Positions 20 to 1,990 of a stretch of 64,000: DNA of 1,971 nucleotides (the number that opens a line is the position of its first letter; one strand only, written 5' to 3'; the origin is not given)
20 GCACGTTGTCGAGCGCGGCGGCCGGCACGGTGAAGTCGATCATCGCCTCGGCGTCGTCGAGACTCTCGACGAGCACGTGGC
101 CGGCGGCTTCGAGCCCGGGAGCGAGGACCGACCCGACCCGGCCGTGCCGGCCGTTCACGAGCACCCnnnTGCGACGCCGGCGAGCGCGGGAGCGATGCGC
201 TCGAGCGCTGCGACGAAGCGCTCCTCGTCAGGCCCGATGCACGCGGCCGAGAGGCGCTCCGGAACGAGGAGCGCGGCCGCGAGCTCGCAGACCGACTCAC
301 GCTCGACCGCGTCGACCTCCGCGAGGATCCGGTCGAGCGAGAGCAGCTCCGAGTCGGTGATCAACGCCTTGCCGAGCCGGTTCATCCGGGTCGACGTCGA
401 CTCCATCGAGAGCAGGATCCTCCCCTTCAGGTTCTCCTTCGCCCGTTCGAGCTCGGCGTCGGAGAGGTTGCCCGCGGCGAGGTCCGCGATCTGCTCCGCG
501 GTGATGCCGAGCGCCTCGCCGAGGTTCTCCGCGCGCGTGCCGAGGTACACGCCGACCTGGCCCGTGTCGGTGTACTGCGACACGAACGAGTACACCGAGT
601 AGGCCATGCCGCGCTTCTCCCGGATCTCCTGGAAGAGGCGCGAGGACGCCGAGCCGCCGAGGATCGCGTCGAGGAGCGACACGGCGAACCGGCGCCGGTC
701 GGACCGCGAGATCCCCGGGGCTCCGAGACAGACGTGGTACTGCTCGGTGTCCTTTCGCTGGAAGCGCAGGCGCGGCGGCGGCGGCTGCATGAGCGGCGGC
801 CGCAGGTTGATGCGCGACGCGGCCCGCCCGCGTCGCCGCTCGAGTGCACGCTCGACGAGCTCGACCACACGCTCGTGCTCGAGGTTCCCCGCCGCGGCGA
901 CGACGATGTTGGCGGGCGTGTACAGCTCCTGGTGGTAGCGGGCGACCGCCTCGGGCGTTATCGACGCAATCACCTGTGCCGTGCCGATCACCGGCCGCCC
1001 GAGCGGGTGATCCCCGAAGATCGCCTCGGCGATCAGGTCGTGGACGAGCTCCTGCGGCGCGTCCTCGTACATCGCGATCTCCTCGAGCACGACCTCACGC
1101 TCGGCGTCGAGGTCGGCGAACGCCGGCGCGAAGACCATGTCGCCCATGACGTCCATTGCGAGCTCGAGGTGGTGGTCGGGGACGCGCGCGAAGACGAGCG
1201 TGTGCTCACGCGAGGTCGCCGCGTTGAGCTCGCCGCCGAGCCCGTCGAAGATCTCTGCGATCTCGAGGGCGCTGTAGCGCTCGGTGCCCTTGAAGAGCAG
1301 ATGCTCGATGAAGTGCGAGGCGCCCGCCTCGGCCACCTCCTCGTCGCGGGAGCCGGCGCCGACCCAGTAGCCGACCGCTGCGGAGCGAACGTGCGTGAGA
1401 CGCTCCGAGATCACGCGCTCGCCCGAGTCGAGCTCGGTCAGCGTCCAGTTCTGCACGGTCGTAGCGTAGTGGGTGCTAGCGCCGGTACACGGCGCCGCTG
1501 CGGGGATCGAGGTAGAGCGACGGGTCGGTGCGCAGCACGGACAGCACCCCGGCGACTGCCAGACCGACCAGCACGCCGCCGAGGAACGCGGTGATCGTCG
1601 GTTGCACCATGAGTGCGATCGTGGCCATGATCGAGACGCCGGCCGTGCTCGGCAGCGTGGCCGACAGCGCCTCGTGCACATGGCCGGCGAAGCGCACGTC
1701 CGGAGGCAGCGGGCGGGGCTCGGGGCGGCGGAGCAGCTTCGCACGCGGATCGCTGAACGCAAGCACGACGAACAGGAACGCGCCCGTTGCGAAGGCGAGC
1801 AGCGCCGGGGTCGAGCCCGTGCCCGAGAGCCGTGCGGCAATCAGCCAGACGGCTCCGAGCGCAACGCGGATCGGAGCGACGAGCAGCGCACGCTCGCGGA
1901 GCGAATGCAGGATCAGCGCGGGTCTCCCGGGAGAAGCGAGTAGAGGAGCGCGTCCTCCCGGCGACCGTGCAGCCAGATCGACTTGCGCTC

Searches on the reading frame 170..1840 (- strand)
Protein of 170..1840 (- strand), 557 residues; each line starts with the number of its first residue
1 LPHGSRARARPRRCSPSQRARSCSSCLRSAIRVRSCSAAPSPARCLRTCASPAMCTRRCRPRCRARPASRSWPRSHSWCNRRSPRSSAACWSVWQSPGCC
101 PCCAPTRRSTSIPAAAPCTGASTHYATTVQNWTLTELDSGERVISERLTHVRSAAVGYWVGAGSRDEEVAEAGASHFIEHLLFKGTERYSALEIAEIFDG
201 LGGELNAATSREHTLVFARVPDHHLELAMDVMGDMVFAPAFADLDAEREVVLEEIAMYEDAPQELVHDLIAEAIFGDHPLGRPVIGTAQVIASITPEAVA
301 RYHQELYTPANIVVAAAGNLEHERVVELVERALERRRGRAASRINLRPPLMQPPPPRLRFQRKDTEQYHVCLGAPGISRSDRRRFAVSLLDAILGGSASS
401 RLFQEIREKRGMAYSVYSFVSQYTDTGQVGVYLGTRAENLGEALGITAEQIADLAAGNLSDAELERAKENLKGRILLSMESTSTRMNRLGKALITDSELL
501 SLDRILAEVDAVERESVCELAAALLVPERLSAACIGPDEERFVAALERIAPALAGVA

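Call 89: search_protein_families(library=pfam, proteins=[window:170-1840:-], max_evalue=0.00001)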
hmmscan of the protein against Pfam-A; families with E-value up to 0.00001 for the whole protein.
window:170-1840:- (557 aa): 2 families
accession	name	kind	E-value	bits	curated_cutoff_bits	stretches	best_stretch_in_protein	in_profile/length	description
PF05193.26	Peptidase_M16_C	-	9.2e-43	146.7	23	1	293-471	1-181/181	Peptidase M16 inactive domain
PF00675.25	Peptidase_M16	-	6e-38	130.5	22.3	1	142-287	1-148/149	Insulinase (Peptidase family M16)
